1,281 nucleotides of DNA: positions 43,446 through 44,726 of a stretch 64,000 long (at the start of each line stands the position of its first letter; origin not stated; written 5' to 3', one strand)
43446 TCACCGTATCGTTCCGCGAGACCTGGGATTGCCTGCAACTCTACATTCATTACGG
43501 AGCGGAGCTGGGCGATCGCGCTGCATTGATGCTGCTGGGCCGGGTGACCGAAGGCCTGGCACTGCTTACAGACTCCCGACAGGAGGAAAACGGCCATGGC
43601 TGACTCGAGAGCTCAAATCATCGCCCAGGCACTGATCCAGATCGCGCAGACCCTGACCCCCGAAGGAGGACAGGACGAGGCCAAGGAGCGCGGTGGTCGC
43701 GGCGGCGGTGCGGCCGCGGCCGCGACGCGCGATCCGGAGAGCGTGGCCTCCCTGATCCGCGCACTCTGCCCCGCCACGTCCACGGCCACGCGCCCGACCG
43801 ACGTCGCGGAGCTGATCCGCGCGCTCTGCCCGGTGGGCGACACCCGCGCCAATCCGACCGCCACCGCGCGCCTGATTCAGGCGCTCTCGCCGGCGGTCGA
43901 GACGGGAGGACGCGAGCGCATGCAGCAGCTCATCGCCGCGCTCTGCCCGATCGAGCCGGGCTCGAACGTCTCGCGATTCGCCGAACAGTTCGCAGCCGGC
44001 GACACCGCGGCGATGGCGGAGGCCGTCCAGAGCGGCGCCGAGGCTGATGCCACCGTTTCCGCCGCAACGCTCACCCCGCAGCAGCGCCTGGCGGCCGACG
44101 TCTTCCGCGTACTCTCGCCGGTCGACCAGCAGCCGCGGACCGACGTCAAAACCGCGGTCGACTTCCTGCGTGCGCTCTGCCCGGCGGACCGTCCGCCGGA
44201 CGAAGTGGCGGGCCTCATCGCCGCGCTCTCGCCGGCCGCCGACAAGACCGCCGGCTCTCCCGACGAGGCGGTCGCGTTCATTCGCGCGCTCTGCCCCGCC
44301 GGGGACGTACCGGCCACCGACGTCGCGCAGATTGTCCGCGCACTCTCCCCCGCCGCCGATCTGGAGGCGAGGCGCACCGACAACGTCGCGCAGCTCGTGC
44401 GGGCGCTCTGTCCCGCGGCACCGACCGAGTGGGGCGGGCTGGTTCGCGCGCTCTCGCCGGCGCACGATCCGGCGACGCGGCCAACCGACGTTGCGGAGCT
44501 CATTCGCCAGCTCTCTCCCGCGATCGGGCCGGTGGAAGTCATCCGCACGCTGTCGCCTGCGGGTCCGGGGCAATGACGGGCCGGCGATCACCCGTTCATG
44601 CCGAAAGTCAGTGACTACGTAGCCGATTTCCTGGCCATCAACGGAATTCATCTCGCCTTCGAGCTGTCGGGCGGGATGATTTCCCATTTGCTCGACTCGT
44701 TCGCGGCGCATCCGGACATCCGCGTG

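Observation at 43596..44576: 326-aa protein of 13 LIRAL[C/S]P repeats with alternating Cys/Ser, embedded in the NRPS/radical SAM operon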

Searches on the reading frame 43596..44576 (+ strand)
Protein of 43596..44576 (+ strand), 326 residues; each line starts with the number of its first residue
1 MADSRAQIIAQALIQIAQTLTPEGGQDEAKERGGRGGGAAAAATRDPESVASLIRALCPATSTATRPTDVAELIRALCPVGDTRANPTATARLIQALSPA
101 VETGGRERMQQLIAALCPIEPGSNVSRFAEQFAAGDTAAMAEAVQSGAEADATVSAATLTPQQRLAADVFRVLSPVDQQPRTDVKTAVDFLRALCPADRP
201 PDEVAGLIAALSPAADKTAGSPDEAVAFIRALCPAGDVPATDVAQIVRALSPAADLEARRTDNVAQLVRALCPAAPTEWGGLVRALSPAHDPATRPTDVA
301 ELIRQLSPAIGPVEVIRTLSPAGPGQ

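Call 6: search_protein_families(library=pfam, proteins=[window:43596-44576:+], max_evalue=10)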
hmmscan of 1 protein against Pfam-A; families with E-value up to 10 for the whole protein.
window:43596-44576:+ (326 aa): 3 families
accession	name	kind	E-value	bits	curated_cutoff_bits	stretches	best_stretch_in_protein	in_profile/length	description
PF24526.1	ABCA12_C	-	0.00015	22.2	34.8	0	202-218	13-29/51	ABCA12-like, C-terminal domain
PF23271.1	HEAT_GCN1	-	0.0043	17.3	27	1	195-272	111-187/190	Stalled ribosome sensor GCN1-like, HEAT repeats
PF23802.1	DUF7178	-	0.018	15.4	27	1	40-157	49-166/193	Family of unknown function (DUF7178)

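Call 9: find_homologous_proteins(query=window:43596-44576:+, max_evalue=0.001)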
Query window:43596-44576:+ (326 aa): 5 proteins with E <= 0.001 among 8000 candidates.
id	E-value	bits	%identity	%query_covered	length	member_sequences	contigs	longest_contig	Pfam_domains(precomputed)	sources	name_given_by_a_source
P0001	6.8e-111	389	63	100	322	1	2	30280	PF24526.2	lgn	-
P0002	1.0e-90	322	55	99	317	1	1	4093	-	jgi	-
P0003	3.7e-73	265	48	99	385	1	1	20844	-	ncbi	-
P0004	1.2e-63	233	43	100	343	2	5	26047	-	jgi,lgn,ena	jgi:hypothetical protein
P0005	3.2e-56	209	43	99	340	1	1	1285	-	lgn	-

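Call 12: find_encoding_contigs(protein=P0001, flank=10000, max_places=3)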
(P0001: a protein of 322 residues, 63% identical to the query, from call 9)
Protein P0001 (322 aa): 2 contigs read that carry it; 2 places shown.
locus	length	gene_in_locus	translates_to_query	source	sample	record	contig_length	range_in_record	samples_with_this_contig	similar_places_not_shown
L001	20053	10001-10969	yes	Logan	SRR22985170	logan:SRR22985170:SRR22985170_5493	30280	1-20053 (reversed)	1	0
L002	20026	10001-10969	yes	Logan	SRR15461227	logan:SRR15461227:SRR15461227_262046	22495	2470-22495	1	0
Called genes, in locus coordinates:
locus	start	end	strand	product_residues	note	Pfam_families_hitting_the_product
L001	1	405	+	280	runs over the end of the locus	PF05721:PhyH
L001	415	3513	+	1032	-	PF00501:AMP-binding, PF13193:AMP-binding_C (weak), PF00550:PP-binding, PF05050:Methyltransf_21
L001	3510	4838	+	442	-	PF00668:Condensation (faint)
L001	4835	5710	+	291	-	PF05721:PhyH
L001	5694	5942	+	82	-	PF00550:PP-binding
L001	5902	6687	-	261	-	PF04072:LCM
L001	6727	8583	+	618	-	PF02310:B12-binding, PF04055:Radical_SAM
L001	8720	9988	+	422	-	PF00668:Condensation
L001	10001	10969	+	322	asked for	PF24526:ABCA12_C (faint)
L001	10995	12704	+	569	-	PF02776:TPP_enzyme_N, PF00205:TPP_enzyme_M, PF02775:TPP_enzyme_C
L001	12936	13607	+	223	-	PF03483:B3_4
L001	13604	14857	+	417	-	PF04055:Radical_SAM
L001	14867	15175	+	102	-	PF00550:PP-binding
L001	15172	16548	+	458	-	PF00291:PALP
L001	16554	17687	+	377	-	PF02771:Acyl-CoA_dh_N, PF02770:Acyl-CoA_dh_M, PF00441:Acyl-CoA_dh_1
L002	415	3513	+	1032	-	PF00501:AMP-binding, PF00550:PP-binding, PF05050:Methyltransf_21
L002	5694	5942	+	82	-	PF00550:PP-binding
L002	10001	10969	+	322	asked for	PF24526:ABCA12_C (faint)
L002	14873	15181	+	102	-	PF00550:PP-binding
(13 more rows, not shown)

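Call 13: find_encoding_contigs(protein=P0003, flank=10000, max_places=3)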
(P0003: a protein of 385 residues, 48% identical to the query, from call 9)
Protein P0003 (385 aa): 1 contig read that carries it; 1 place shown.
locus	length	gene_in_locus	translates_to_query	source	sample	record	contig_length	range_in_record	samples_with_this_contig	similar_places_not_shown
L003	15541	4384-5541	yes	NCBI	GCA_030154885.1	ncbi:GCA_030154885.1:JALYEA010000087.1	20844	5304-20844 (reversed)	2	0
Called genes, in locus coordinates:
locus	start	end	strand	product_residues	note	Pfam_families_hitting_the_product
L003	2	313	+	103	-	?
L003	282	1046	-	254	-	PF04072:LCM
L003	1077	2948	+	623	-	PF02310:B12-binding, PF04055:Radical_SAM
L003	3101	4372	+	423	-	PF00668:Condensation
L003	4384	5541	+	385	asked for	-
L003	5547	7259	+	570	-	PF02776:TPP_enzyme_N, PF00205:TPP_enzyme_M, PF02775:TPP_enzyme_C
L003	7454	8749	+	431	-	PF05195:AMP_N, PF00557:Peptidase_M24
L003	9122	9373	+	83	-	PF08898:DUF1843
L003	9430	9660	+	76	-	PF08898:DUF1843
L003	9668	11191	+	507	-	PF04055:Radical_SAM, PF13186:SPASM (faint)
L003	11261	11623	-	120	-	-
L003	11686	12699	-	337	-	PF08100:Dimerisation, PF00891:Methyltransf_2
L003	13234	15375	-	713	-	PF14508:GH97_N, PF10566:Glyco_hydro_97, PF14509:GH97_C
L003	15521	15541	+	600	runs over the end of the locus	PF13517:FG-GAP_3, PF01839:FG-GAP (weak), PF13517:FG-GAP_3, PF07593:UnbV_ASPIC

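Call 14: find_encoding_contigs(protein=P0004, flank=10000, max_places=3)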
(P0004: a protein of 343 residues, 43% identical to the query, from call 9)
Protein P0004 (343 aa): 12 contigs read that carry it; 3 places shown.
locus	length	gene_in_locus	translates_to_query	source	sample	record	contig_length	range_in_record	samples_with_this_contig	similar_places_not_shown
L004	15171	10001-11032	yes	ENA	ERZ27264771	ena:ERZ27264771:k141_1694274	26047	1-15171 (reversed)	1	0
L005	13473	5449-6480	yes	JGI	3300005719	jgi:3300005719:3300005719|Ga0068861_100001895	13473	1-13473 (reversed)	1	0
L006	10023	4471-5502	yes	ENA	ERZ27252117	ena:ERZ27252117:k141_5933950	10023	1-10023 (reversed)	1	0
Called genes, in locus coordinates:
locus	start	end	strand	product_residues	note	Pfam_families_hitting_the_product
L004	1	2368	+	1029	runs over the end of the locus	PF00501:AMP-binding, PF00550:PP-binding, PF05050:Methyltransf_21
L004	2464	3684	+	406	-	PF00668:Condensation (faint)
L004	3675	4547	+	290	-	PF05721:PhyH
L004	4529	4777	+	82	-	PF00550:PP-binding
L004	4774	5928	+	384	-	PF00067:p450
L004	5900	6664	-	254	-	PF04072:LCM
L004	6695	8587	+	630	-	PF02310:B12-binding, PF04055:Radical_SAM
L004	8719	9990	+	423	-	PF00668:Condensation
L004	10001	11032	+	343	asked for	-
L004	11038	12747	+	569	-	PF02776:TPP_enzyme_N, PF00205:TPP_enzyme_M, PF02775:TPP_enzyme_C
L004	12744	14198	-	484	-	PF04055:Radical_SAM, PF13186:SPASM (weak)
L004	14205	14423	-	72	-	PF08898:DUF1843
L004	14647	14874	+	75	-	-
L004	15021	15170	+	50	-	?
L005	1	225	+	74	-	?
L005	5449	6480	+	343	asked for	-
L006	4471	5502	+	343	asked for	-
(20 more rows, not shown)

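Call 19: find_related_loci(query=A1, collection=genome_contigs, flank=10000)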
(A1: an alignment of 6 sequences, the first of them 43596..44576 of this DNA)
Query A1 (326 aa) in genome_contigs; peptide patterns used: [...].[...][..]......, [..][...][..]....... (x = any residue, [..] = any of these).
340 stretches matched a pattern; 3 encode a relative of the query (tblastn E <= 1e-3); 2 distinct loci.
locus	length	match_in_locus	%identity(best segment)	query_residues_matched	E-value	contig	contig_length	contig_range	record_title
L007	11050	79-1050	49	1-322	2e-81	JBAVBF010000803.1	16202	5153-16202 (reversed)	MAG: Thermoanaerobaculia bacterium isolate MFD01439_ilm_asm_bin18 k127_51197, whole genome shotgun sequence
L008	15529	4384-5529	48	1-322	1e-85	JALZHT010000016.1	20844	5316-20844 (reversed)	MAG: Acidobacteriota bacterium isolate SON bin9 SC8834_NODE_87_length_20844_cov_1.689579, whole genome shotgun sequence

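Call 21: predict_structure(alignment_id=A1)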
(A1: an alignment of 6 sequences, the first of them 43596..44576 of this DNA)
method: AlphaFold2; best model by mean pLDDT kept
length: 326 residues; sequences in the alignment: 6
mean_pLDDT: 58.0   pTM: 0.45
mean pLDDT of the five models: 58.0, 54.0, 52.4, 52.0, 47.5
residues with pLDDT >= 90: 0; 70-90: 70; 50-70: 170; < 50: 86
segments of 3 or more residues with pLDDT < 50: 1-3, 5-7, 17-43, 119-157, 177-181, 323-326
pLDDT, mean of each block of 10 residues (from residue 1): 45 49 34 28 58 69 65 66 60 65 61 59 40 39 38 42 61 50 65 61 62 52 71 63 71 67 77 63 64 72 76 71 43
secondary structure, 60 per line:
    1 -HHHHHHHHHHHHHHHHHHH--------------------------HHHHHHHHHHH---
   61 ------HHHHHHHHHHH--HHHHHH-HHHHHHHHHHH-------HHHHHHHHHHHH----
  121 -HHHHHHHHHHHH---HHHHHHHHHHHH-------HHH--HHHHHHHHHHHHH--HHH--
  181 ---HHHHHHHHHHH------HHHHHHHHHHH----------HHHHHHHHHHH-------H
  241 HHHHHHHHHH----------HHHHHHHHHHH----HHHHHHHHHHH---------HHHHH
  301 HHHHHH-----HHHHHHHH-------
elements in order: H2-20 H47-57 H67-77 H80-85 H87-97 H105-116 H122-133 H137-148 H161-173 H184-194 H201-211 H222-232 H240-250 H261-271 H276-286 H296-306 H312-319
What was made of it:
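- Linkers have low pLDDT and two long segments are predicted disordered (call 21).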

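Call 23: search_protein_representatives(alignment_id=A1)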
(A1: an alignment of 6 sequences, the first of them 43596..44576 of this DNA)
Query: 6 sequences, 348 profile positions. Proteins with E-value up to 0.001 (for the whole library): 5; up to 1e-10: 3; up to 1e-30: 3. The best 5 are listed.
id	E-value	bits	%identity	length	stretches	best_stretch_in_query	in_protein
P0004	7.4e-151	518.7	-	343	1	1-347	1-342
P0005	1.1e-149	514.8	-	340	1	1-346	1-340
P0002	7.8e-140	482.4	-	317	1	1-347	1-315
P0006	1.0e-05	41.3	-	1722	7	248-328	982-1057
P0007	9.7e-05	38.1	-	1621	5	59-231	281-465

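Call 25: fold_search(model_id=the predicted structure, library=pdb)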
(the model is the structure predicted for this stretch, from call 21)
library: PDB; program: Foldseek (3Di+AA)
matches with E <= 10: 315; with E <= 0.001: 0
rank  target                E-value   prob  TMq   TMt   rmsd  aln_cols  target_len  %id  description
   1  6vfk_B                3.6e-02  0.77  0.20  0.22  15.4       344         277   15  De novo designed tetrahedral nanoparticle T33_dn10 displaying 4 copies of BG505-SOSIP trimer on the surface (released 2020-07-22)
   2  8ga7                  2.3e-01  0.13  0.13  0.10  21.2       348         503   14  Geometrically programmable nanomaterial construction using regularized protein building blocks (released 2024-03-13)
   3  8sxf_C                2.6e-01  0.51  0.21  0.15  16.8       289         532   14  The C-terminal protease CtpA-LbcA complex of pseudomonas aeruginosa with the TPR at the high position (released 2024-03-06)
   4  3u4t_B                3.7e-01  0.38  0.20  0.23  15.6       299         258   11  Crystal Structure of the C-terminal part of the TPR repeat-containing protein Q11TI6_CYTH3 from Cytophaga hutchinsonii (released 2011-10-19)
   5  8fnc_8                3.8e-01  0.18  0.15  0.11  16.9       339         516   13  Cryo-EM structure of RNase-treated RESC-C in trypanosomal RNA editing (released 2023-07-19)
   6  8jaq_K                4.0e-01  0.23  0.21  0.15  18.8       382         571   10  Structure of CRL2APPBP2 bound with RxxGP degron (tetramer) (released 2023-10-18)
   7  8ppl_Iv               5.8e-01  0.12  0.15  0.12  19.3       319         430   12  MERS-CoV Nsp1 bound to the human 43S pre-initiation complex (released 2023-10-18)
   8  8fni_9                6.0e-01  0.35  0.21  0.10  17.5       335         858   13  Cryo-EM structure of RNase-treated RESC-B in trypanosomal RNA editing (released 2023-07-19)
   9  9y6s_6y               6.3e-01  0.30  0.21  0.19  16.0       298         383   14  96-nm repeat of the Leishmania tarentolae doublet microtubule (released 2025-12-17)
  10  6hc2_S                6.5e-01  0.18  0.19  0.18  15.7       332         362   14  Crystal structure of NuMA/LGN hetero-hexamers (released 2019-05-29)
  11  4kyo_B                6.8e-01  0.15  0.16  0.18  21.2       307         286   13  Alanine-glyoxylate aminotransferase variant K390A in complex with the TPR domain of human Pex5p (released 2014-11-19)
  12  6gx9_A                7.1e-01  0.14  0.15  0.08  15.2       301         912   12  Crystal structure of the TNPO3 - CPSF6 RSLD complex (released 2019-03-13)
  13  5vgz_X                7.4e-01  0.23  0.21  0.19  17.1       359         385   13  Conformational Landscape of the p28-Bound Human Proteasome Regulatory Particle (released 2017-08-23)
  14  5ods_B                7.4e-01  0.21  0.17  0.13  12.9       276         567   14  Structure of a phosphoprotein-protein complex (released 2018-03-14)
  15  8usc_X                7.7e-01  0.25  0.19  0.17  16.7       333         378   14  Nub1/Fat10-processing human 26S proteasome (released 2024-11-06)
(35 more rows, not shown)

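Call 30: find_related_loci(query=A1, collection=metagenome_contigs, flank=10000)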
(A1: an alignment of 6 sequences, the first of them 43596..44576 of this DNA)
Query A1 (326 aa) in metagenome_contigs; peptide patterns used: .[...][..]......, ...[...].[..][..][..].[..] (x = any residue, [..] = any of these).
181 stretches matched a pattern; 3 encode a relative of the query (tblastn E <= 1e-3); 3 distinct loci.
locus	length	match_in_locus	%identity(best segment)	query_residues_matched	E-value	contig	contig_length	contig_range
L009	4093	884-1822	55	1-322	6e-101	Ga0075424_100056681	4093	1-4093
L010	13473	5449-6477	43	1-325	6e-73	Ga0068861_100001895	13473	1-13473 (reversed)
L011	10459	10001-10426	33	1-324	3e-18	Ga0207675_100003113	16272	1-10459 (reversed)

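Call 34: find_encoding_contigs(protein=window:43596-44576:+, flank=2000, max_places=3)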
Protein window:43596-44576:+ (326 aa): 2 contigs read that carry it; 2 places shown.
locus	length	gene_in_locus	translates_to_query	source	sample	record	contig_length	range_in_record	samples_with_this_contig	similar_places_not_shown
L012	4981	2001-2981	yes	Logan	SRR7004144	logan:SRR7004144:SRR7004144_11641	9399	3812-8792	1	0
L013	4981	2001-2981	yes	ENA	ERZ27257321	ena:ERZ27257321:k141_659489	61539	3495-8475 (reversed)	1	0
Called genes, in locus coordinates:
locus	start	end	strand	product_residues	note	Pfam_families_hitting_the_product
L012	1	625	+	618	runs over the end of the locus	PF02310:B12-binding, PF04055:Radical_SAM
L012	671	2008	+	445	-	PF00668:Condensation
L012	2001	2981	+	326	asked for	-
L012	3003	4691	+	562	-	PF02776:TPP_enzyme_N, PF00205:TPP_enzyme_M, PF02775:TPP_enzyme_C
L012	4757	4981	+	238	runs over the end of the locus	-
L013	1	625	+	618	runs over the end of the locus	PF02310:B12-binding, PF04055:Radical_SAM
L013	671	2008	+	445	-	PF00668:Condensation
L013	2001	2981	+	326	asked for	-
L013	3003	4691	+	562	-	PF02776:TPP_enzyme_N, PF00205:TPP_enzyme_M, PF02775:TPP_enzyme_C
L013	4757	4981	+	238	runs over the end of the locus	-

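Call 37: search_protein_families(library=pfam, alignment_id=A1, max_evalue=1)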
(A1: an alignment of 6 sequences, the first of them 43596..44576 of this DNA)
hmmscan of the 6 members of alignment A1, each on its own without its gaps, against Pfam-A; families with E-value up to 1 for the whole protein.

A. member 1, window:43596-44576:+ (326 aa): 3 families
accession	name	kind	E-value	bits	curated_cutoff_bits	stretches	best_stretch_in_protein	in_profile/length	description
PF24526.1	ABCA12_C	-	0.00015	22.2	34.8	0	202-218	13-29/51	ABCA12-like, C-terminal domain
PF23271.1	HEAT_GCN1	-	0.0043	17.3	27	1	195-272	111-187/190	Stalled ribosome sensor GCN1-like, HEAT repeats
PF23802.1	DUF7178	-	0.018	15.4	27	0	40-157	49-166/193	Family of unknown function (DUF7178)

B. families by the number of members that match (of 6 scanned): 17 families
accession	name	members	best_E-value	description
PF24526.1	ABCA12_C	3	1.5e-05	ABCA12-like, C-terminal domain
PF20155.4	TMP_3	3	0.0098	Tape measure protein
PF23271.1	HEAT_GCN1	2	0.0039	Stalled ribosome sensor GCN1-like, HEAT repeats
PF25394.1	PEX6_vert_N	1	0.015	PEX6 N-terminal domain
PF23802.1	DUF7178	1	0.018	Family of unknown function (DUF7178)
PF04963.19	Sigma54_CBD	1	0.031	Sigma-54 factor, core binding domain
PF01882.25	DUF58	1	0.036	Protein of unknown function DUF58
PF12006.13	DUF3500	1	0.04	Protein of unknown function (DUF3500)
PF13565.12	HTH_32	1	0.055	Homeodomain-like domain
PF06791.18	TMP_2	1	0.056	Prophage tail length tape measure protein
PF19956.5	EAD2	1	0.072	Effector-associated domain 2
PF10145.14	PhageMin_Tail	1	0.11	Phage-related minor tail protein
PF19961.5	EAD8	1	0.12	Effector-associated domain 8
PF07167.19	PhaC_N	1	0.12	Poly-beta-hydroxybutyrate polymerase (PhaC) N-terminus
PF02911.23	Formyl_trans_C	1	0.2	Formyl transferase, C-terminal domain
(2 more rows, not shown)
